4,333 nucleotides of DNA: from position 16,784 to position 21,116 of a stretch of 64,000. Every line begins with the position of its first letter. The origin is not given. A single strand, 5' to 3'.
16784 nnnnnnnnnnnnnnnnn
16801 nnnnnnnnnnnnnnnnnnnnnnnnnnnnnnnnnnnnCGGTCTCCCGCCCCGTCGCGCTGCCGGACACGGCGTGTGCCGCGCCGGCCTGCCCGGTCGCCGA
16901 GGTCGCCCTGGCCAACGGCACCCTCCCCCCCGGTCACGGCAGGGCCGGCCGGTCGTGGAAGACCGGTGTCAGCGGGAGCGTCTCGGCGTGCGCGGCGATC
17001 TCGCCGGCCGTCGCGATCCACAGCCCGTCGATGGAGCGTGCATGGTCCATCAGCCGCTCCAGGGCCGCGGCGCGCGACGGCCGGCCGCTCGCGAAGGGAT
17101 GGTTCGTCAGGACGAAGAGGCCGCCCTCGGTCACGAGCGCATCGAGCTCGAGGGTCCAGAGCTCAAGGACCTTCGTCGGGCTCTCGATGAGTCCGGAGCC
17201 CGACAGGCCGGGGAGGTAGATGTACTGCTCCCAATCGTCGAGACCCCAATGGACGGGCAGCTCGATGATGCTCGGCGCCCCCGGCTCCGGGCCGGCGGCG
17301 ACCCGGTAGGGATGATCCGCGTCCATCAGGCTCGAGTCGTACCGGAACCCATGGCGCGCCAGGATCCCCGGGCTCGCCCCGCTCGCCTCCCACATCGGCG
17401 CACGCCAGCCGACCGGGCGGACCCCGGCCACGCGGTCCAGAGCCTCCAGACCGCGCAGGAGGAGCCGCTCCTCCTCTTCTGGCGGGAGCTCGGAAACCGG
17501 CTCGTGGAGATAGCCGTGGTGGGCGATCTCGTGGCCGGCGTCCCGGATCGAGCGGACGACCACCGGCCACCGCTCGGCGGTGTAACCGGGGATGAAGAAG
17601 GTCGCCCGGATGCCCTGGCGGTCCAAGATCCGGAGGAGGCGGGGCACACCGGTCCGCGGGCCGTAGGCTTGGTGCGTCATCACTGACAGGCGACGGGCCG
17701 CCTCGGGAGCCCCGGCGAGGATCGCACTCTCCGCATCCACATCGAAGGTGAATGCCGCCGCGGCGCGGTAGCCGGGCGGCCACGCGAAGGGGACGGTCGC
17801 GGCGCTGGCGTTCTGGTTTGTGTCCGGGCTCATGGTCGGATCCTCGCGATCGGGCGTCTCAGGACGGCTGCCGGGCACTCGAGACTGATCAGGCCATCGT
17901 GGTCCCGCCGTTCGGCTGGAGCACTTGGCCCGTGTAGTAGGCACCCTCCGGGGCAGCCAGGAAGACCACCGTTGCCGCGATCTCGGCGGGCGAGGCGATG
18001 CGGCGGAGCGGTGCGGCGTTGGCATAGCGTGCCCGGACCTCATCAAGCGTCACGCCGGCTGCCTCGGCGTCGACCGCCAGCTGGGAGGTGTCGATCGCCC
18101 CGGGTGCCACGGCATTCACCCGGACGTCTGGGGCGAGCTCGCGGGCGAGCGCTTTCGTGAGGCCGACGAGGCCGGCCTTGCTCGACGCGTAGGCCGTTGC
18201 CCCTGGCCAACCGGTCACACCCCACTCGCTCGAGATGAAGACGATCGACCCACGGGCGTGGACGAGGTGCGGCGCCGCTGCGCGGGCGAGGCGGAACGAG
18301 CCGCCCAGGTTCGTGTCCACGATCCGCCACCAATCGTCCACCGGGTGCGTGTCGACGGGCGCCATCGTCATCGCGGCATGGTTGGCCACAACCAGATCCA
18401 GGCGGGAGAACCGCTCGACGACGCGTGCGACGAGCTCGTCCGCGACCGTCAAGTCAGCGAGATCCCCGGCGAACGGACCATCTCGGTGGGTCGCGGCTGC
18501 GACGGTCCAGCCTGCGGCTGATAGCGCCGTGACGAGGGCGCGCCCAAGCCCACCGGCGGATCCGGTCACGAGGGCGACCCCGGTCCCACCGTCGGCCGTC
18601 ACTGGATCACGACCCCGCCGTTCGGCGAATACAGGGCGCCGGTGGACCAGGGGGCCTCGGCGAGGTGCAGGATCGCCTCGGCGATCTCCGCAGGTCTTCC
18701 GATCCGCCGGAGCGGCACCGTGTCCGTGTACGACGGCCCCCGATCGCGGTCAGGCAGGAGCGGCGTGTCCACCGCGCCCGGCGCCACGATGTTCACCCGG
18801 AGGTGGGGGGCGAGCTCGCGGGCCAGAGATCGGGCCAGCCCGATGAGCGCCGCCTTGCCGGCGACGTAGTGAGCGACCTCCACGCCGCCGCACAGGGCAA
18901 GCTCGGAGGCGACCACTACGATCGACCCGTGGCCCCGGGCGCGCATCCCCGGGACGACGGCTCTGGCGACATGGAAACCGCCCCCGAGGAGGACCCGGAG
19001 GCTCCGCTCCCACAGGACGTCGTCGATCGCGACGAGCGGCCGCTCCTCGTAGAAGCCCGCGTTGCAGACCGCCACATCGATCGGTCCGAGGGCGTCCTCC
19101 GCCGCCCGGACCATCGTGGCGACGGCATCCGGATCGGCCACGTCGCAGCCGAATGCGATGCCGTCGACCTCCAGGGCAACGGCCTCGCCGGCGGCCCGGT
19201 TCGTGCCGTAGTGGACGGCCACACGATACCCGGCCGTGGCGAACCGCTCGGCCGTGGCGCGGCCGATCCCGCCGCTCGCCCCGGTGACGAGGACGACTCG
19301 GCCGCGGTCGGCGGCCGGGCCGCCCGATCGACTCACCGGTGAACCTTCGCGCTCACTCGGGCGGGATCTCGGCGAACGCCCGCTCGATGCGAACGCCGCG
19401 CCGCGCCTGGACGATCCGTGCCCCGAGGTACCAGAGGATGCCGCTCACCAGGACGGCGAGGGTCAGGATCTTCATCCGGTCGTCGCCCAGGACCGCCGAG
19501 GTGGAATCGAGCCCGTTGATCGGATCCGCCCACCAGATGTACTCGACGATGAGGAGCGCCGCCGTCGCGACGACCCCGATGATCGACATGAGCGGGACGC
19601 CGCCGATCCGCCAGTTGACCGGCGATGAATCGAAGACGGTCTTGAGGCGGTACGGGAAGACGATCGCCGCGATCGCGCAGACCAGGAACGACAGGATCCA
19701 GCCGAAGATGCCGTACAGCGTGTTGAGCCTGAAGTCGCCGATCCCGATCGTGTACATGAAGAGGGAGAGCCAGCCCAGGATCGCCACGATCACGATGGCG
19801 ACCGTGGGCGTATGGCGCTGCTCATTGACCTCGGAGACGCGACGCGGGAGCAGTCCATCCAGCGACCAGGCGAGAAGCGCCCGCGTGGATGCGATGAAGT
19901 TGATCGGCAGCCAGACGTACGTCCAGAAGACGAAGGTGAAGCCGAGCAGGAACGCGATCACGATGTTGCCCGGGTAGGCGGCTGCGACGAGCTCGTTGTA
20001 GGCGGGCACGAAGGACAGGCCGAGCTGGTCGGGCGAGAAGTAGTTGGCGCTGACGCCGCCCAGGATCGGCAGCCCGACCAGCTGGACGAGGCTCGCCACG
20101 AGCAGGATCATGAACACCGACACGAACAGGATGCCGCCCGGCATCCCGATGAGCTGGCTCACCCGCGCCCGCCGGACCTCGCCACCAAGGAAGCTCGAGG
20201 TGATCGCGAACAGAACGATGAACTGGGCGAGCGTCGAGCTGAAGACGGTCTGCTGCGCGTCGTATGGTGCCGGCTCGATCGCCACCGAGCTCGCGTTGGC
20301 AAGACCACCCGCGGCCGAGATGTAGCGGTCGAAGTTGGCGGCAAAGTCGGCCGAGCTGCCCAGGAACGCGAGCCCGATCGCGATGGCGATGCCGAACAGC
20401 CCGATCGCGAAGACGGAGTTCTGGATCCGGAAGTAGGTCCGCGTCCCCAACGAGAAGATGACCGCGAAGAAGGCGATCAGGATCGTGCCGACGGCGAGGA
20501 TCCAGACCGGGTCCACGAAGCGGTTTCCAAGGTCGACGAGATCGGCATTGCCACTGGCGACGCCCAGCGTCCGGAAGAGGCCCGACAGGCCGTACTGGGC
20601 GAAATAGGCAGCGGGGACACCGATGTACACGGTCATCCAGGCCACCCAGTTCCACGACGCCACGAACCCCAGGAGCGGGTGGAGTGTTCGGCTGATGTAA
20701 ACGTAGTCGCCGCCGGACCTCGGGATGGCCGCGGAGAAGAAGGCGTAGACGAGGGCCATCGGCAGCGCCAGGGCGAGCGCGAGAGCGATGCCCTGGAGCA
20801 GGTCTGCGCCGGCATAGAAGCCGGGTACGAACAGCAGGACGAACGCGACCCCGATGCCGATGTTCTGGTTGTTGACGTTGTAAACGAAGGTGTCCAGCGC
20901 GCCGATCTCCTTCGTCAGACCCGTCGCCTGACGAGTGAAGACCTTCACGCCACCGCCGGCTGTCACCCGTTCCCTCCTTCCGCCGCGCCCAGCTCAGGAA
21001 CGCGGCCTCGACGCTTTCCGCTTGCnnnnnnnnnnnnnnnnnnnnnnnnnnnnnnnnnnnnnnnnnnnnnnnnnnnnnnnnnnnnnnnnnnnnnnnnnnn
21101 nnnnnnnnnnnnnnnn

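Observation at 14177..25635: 11-kb co-directional PucR-headed island of unknown substrate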

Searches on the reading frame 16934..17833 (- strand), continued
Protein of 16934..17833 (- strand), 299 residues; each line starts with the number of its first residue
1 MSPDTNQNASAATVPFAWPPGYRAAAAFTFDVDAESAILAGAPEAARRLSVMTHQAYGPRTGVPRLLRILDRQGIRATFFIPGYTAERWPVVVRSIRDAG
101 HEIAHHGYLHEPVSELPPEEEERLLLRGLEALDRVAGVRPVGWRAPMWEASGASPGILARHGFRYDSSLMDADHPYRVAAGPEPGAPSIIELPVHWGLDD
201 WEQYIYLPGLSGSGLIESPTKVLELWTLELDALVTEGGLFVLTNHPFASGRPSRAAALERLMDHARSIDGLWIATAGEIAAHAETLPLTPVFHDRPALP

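Call 78: search_protein_families(library=pfam, proteins=[L150:10933-11868:+, L150:12199-13398:+, L150:13395-14342:+, L150:14370-16892:+, L150:4099-5196:+, L150:5193-5819:+, L121:5226-6068:+, L121:1073-2254:+, L163:10945-12636:-, L164:2800-4359:-], max_evalue=0.00001)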
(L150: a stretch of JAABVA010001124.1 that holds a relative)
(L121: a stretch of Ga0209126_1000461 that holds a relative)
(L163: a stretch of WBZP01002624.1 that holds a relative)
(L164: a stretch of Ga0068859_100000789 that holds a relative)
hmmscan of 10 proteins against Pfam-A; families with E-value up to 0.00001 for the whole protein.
L150:10933-11868:+ (311 aa): 1 family
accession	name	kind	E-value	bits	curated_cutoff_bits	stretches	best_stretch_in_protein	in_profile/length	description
PF09754.15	PAC2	-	8.6e-57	192.8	25.8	1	28-246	1-214/215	PAC2 family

L150:12199-13398:+ (399 aa): 1 family
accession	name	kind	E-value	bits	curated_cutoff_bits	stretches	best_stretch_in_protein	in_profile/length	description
PF18431.6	RNAse_A_bac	-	4e-06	28.1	27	1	288-397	1-112/113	Bacterial CdiA-CT RNAse A domain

L150:13395-14342:+ (315 aa): 1 family
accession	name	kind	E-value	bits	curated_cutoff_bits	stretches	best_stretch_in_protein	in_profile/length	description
PF18593.6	CdiI_2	-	1.7e-12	48.4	26.7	1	225-311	1-89/91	CdiI immunity protein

L150:14370-16892:+ (840 aa): 4 families
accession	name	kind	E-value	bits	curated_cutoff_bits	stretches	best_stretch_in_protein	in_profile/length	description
PF12029.13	DUF3516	-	1.1e-213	710.9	25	1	381-837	1-464/464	Domain of unknown function (DUF3516)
PF00270.35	DEAD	-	1.4e-16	61.1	26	1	40-186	2-163/167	DEAD/DEAH box helicase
PF22527.2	DEXQc_Suv3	-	6.6e-08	32.7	27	1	59-173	20-122/154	DEXQ-box helicase domain of Suv3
PF00271.37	Helicase_C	-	1.9e-06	28.5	23.5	1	291-370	39-110/110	Helicase conserved C-terminal domain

L150:4099-5196:+ (365 aa): 4 families
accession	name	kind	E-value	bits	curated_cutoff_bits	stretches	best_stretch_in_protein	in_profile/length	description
PF00107.32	ADH_zinc_N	-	9.4e-28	97.2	31.8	1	194-325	1-126/129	Zinc-binding dehydrogenase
PF08240.17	ADH_N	-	6.6e-26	91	23.5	1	32-153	1-103/104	Alcohol dehydrogenase GroES-like domain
PF13602.12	ADH_zinc_N_2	-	1.5e-09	39.3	27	1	227-358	1-128/134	Zinc-binding dehydrogenase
PF16912.11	Glu_dehyd_C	-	1.6e-07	31.5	34.9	1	185-291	32-137/211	Glucose dehydrogenase C-terminus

L150:5193-5819:+ (208 aa): 1 family
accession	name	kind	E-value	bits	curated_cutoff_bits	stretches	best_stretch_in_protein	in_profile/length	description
PF00753.33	Lactamase_B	-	7.6e-29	101.5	22.7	1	24-188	5-196/196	Metallo-beta-lactamase superfamily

L121:5226-6068:+ (280 aa): 2 families
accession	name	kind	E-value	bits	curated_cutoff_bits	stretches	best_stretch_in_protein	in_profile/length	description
PF01381.28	HTH_3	-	1.4e-07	31.9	23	1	29-79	1-52/55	Helix-turn-helix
PF13560.12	HTH_31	-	3.6e-07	30.8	27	1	26-77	3-56/64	Helix-turn-helix domain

L121:1073-2254:+ (393 aa): 4 families
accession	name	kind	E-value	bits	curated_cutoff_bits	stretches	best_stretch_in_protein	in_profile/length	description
PF01266.30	DAO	-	1.2e-58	199.8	27.9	1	9-357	1-353/353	FAD dependent oxidoreductase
PF13450.12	NAD_binding_8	-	3e-06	27.9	21.9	1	12-47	1-38/68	NAD(P)-binding Rossmann-like domain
PF12831.13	FAD_oxidored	-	4.5e-06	26.6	27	0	9-222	1-159/416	FAD dependent oxidoreductase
PF00890.30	FAD_binding_2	-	6.8e-06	26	20.4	0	9-189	1-178/414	FAD binding domain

L163:10945-12636:- (563 aa): 5 families
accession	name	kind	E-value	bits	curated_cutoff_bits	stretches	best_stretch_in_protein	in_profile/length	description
PF22505.1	RNase_J_b_CASP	-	2e-49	167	27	1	235-359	2-126/126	Ribonuclease J, beta-CASP domain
PF17770.6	RNase_J_C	-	8.4e-24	84.9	23.8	1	466-562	2-101/102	Ribonuclease J C-terminal domain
PF12706.13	Lactamase_B_2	-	1.3e-11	44.9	27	1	67-176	19-144/200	Beta-lactamase superfamily domain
PF00753.33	Lactamase_B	-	3.1e-10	40.7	22.7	1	30-175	4-150/196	Metallo-beta-lactamase superfamily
PF07521.17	RMMBL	-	3.4e-10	40.2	21.6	1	373-414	11-52/63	Zn-dependent metallo-hydrolase RNA specificity domain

L164:2800-4359:- (519 aa): 4 families
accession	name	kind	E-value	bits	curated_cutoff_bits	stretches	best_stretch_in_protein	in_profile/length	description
PF00117.34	GATase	-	1.6e-44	152.3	22.8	1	10-190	1-189/190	Glutamine amidotransferase class-I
PF00958.27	GMP_synt_C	-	1.1e-39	134.8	27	1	426-518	1-92/92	GMP synthase C terminal domain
PF07722.19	Peptidase_C26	-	2.1e-10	41.2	20.5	1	71-173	98-219/219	Peptidase C26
PF02540.23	NAD_synthase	-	6.6e-10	39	21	1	207-282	8-83/242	NAD synthase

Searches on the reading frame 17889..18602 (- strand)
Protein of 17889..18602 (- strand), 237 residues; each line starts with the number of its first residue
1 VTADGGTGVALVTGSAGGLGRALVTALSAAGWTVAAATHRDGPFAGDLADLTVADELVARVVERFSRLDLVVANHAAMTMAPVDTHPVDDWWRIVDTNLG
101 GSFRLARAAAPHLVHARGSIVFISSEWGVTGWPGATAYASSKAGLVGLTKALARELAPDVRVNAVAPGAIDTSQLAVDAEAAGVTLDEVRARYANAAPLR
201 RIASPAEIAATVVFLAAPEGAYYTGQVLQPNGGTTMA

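Call 5: search_protein_families(library=pfam, proteins=[window:17889-18602:-], max_evalue=0.001)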
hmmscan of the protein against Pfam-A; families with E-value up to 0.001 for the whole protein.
window:17889-18602:- (237 aa): 6 families
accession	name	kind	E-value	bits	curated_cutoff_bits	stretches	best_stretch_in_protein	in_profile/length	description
PF13561.12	adh_short_C2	-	1.9e-43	149.2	27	1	35-235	40-236/236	Enoyl-(Acyl carrier protein) reductase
PF00106.31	adh_short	-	3.9e-40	137.9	26.6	1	9-174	2-186/195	short chain dehydrogenase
PF01370.27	Epimerase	-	3.8e-07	30.2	20.9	1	10-125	1-115/240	NAD dependent epimerase/dehydratase family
PF08659.16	KR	-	1.4e-06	28.8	22.6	0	45-155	59-166/180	KR domain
PF23441.1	SDR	-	3e-05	24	27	1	103-174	127-198/258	SDR-like rossmann domain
PF04321.23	RmlD_sub_bind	-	0.00087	18.9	27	0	11-110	4-90/287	RmlD substrate binding domain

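Call 6: search_protein_families(library=ncbifam, proteins=[window:17889-18602:-], max_evalue=0.001)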
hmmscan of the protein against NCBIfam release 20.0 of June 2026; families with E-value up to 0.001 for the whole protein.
window:17889-18602:- (237 aa): 213 families (the best 25 are shown)
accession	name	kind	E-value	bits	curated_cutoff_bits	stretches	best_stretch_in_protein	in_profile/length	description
NF009466.0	PRK12826.1-2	subfamily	1.2e-47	162.4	222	1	9-236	5-246/248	3-oxoacyl-ACP reductase FabG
TIGR01830.1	3oxo_ACP_reduc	equivalog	1.1e-42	146.4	297.75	1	10-233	1-237/239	3-oxoacyl-[acyl-carrier-protein] reductase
NF052558.1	MBtsdlDhBudC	equivalog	2e-40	138.9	270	1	9-235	5-242/250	meso-2,3-butanediol dehydrogenase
TIGR03971.1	SDR_subfam_1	subfamily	3.5e-40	138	300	1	45-235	70-269/271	mycofactocin-coupled SDR family oxidoreductase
NF004197.0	PRK05653.1-1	equivalog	7.7e-40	137.1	332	1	9-236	9-248/249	3-oxoacyl-ACP reductase FabG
NF005559.1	PRK07231.1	subfamily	1e-39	136.5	215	1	44-235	57-248/249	glucose 1-dehydrogenase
NF009464.0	PRK12824.1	subfamily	2.4e-39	135.4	269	1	47-236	60-244/245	3-oxoacyl-ACP reductase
NF004198.0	PRK05653.1-3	equivalog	2.8e-39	135.1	296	1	10-236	10-248/248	3-oxoacyl-ACP reductase FabG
NF005681.0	PRK07478.1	subfamily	2.8e-39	135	267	1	43-235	59-250/254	SDR family oxidoreductase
TIGR01829.1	AcAcCoA_reduct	subfamily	3.5e-39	134.9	302.1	2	45-236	56-242/242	acetoacetyl-CoA reductase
NF005873.0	PRK07814.1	equivalog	4.8e-39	134.3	346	1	34-236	54-253/263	SDR family oxidoreductase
NF005067.0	PRK06484.1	equivalog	4.9e-39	134.3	713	1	7-235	9-252/524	short chain dehydrogenase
NF005893.0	PRK07856.1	equivalog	9.7e-39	133.2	255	1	9-234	11-241/255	SDR family oxidoreductase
NF047420.2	EF_P_mod_YmfI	equivalog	1.2e-38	133.2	238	1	10-233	2-234/236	elongation factor P 5-aminopentanone reductase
NF006598.0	PRK09135.1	equivalog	2.2e-38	132.2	288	1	45-236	63-247/249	pteridine reductase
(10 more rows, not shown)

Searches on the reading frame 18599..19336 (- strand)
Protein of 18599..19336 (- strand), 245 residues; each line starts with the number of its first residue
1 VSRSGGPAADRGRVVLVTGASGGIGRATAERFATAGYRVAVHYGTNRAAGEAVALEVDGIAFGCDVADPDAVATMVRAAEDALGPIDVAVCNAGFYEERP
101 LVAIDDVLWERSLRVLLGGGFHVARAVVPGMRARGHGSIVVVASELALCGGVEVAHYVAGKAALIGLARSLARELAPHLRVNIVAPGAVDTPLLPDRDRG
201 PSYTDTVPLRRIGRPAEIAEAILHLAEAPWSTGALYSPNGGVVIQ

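Call 5: search_protein_families(library=pfam, proteins=[window:18599-19336:-], max_evalue=0.001)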
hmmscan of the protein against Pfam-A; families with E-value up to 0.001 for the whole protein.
window:18599-19336:- (245 aa): 5 families
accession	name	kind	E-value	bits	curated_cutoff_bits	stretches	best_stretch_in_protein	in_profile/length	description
PF00106.31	adh_short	-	7.4e-46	156.5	26.6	1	13-196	1-189/195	short chain dehydrogenase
PF13561.12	adh_short_C2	-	1.1e-43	149.9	27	1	19-241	1-234/236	Enoyl-(Acyl carrier protein) reductase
PF08659.16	KR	-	1.9e-13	51.1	22.6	1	15-182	3-174/180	KR domain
PF23441.1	SDR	-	2.3e-06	27.6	27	1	64-193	68-198/258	SDR-like rossmann domain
PF01370.27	Epimerase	-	1.9e-05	24.6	20.9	1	15-77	1-61/240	NAD dependent epimerase/dehydratase family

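Call 6: search_protein_families(library=ncbifam, proteins=[window:18599-19336:-], max_evalue=0.001)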
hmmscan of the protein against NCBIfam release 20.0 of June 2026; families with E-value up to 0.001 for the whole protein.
window:18599-19336:- (245 aa): 214 families (the best 25 are shown)
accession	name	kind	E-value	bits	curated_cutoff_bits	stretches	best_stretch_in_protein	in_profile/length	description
NF009466.0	PRK12826.1-2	subfamily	1.8e-48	165.2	222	1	13-241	4-243/248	3-oxoacyl-ACP reductase FabG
NF005559.1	PRK07231.1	subfamily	2.7e-47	161.4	215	1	11-243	3-248/249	glucose 1-dehydrogenase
NF004791.0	PRK06138.1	equivalog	5.5e-47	160.2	312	1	12-244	5-251/252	SDR family oxidoreductase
TIGR01830.1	3oxo_ACP_reduc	equivalog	4.9e-46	157.4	297.75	1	15-242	1-238/239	3-oxoacyl-[acyl-carrier-protein] reductase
TIGR03206.1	benzo_BadH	equivalog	1.2e-44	152.6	431.2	1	12-242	3-248/250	2-hydroxycyclohexanecarboxyl-CoA dehydrogenase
NF004200.0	PRK05653.1-5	equivalog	1.2e-42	146.1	273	1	13-243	3-242/242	3-oxoacyl-ACP reductase FabG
NF004198.0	PRK05653.1-3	equivalog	5.4e-42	144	296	1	11-242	6-246/248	3-oxoacyl-ACP reductase FabG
NF005067.0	PRK06484.1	equivalog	7.6e-42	143.5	713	1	10-243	7-252/524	short chain dehydrogenase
NF009468.0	PRK12826.1-4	equivalog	1.1e-41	143.3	318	1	11-233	6-238/256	SDR family oxidoreductase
TIGR01829.1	AcAcCoA_reduct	subfamily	4.7e-41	141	302.1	1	13-242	1-240/242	acetoacetyl-CoA reductase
NF053701.1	CsHdxCHCADhChcB2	equivalog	7.8e-41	140.2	350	1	12-243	3-243/245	cis-4-hydroxycyclohexanecarboxylate dehydrogenase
NF047923.1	pyridox_DH_SDR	equivalog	6.8e-40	137.1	325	1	12-243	3-241/243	pyridoxal 4-dehydrogenase, SDR-type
NF005681.0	PRK07478.1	subfamily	9.5e-40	136.6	267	1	12-244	6-251/254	SDR family oxidoreductase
NF004202.0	PRK05653.2-2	equivalog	2.2e-39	135.5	333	1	11-234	6-239/259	3-oxoacyl-ACP reductase FabG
NF052558.1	MBtsdlDhBudC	equivalog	2.2e-38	132.3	270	1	12-242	3-241/250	meso-2,3-butanediol dehydrogenase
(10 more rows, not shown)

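Call 81: search_solved_structures(query=window:18599-19336:-, max_evalue=1e-30)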
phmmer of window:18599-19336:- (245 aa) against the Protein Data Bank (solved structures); distinct sequences matched with E-value up to 1e-30: 27.
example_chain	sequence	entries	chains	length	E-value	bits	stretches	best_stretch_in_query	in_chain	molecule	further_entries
2et6_A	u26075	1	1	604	1.4e-36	129.7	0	4-205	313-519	(3R)-hydroxyacyl-CoA dehydrogenase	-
3woh_A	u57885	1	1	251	2e-35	125.9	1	5-242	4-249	SiaM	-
2ph3_A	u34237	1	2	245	6e-35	124.4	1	13-242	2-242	3-oxoacyl-[acyl carrier protein] reductase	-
5t5q_A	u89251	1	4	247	8.3e-35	123.9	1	12-243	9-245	Short-chain dehydrogenase/reductase SDR:Glucose/ribitol dehydrogenase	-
6t77_A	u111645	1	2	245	8.4e-34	120.6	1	11-243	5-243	3-oxoacyl-ACP reductase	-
7emg_A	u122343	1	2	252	1.7e-33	119.6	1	11-242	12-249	3-oxoacyl-[acyl-carrier-protein] reductase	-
3tzh_A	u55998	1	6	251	2.5e-33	119.1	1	11-242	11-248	3-oxoacyl-[acyl-carrier protein] reductase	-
4wjz_A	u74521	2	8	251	3e-33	118.9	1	11-242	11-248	3-oxoacyl-[acyl-carrier-protein] reductase FabG | 3-oxoacyl-[acyl-carrier protein] reductase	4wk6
2nm0_A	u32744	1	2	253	5.1e-33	118.1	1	7-242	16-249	Probable 3-oxacyl-(Acyl-carrier-protein) reductase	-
5end_A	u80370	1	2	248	9.1e-33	117.3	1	11-242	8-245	3-oxoacyl-[acyl-carrier-protein] reductase FabG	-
2uvd_A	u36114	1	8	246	1.1e-32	117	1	11-243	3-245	3-OXOACYL-(ACYL-CARRIER-PROTEIN) REDUCTASE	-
3rro_A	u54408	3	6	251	1.1e-32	117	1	11-242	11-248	3-ketoacyl-(acyl-carrier-protein) reductase | 3-oxoacyl-[acyl-carrier protein] reductase | 3-oxoacyl-[acyl-carrier-protein] reductase FabG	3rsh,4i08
3op4_A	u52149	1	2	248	1.2e-32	116.9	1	11-242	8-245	3-oxoacyl-[acyl-carrier protein] reductase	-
3sj7_A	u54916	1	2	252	1.3e-32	116.7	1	14-242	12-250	3-oxoacyl-(Acyl-carrier-protein) reductase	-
3osu_A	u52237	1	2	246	1.4e-32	116.6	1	14-242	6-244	3-oxoacyl-[acyl-carrier-protein] reductase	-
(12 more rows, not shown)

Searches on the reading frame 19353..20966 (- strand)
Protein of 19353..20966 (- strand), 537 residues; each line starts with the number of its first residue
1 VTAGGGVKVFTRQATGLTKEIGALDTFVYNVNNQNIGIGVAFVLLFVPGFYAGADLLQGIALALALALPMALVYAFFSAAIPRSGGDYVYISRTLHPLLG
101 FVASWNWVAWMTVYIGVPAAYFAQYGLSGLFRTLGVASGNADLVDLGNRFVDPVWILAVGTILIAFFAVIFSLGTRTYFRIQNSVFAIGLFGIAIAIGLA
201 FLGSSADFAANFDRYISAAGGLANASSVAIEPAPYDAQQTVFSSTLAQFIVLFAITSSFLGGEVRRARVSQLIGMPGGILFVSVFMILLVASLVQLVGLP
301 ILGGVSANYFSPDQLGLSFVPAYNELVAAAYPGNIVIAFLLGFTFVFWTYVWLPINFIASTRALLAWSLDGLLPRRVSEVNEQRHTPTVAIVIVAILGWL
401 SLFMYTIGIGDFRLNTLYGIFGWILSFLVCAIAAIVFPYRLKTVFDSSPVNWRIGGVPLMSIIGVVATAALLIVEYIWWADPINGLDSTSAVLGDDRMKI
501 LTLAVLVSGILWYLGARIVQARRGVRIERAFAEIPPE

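Call 5: search_protein_families(library=pfam, proteins=[window:19353-20966:-], max_evalue=0.001)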
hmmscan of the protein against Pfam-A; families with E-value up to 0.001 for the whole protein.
window:19353-20966:- (537 aa): 2 families
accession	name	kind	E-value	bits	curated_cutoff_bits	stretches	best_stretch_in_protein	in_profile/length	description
PF13520.12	AA_permease_2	-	1.7e-18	67.2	27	1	56-474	33-403/427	Amino acid permease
PF00324.27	AA_permease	-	2.2e-09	37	24.6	1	36-490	11-435/470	Amino acid permease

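Call 6: search_protein_families(library=ncbifam, proteins=[window:19353-20966:-], max_evalue=0.001)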
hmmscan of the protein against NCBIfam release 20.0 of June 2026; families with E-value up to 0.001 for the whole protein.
window:19353-20966:- (537 aa): 5 families
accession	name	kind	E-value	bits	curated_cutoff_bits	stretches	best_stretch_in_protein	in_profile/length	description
TIGR00909.1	2A0306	subfamily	1.2e-14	54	556.8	1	17-473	1-402/429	amino acid transporter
NF053761.1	BrChAATpBcaP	equivalog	1.6e-09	37.3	690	1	12-473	15-427/460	branched-chain amino acid transporter BcaP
TIGR00911.1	2A0308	subfamily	5.5e-07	28.4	701.8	1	66-144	93-172/505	L-type amino acid transporter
NF040513.1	antiport_TyrP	equivalog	0.00011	21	630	1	62-116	41-93/465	tyrosine-tyramine antiporter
TIGR00906.1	2A0303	subfamily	0.00017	20.2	681.7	0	62-447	73-436/602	cationic amino acid transport permease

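Call 80: search_solved_structures(query=window:19353-20966:-, max_evalue=0.001)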
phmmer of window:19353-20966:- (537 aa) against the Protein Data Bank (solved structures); distinct sequences matched with E-value up to 0.001: 1.
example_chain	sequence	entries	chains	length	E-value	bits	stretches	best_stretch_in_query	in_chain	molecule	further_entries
7ccs_B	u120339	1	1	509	0.00031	22.9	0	62-133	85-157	Consensus mutated Anionic Amino Acid Transporter Light Chain, Xc- System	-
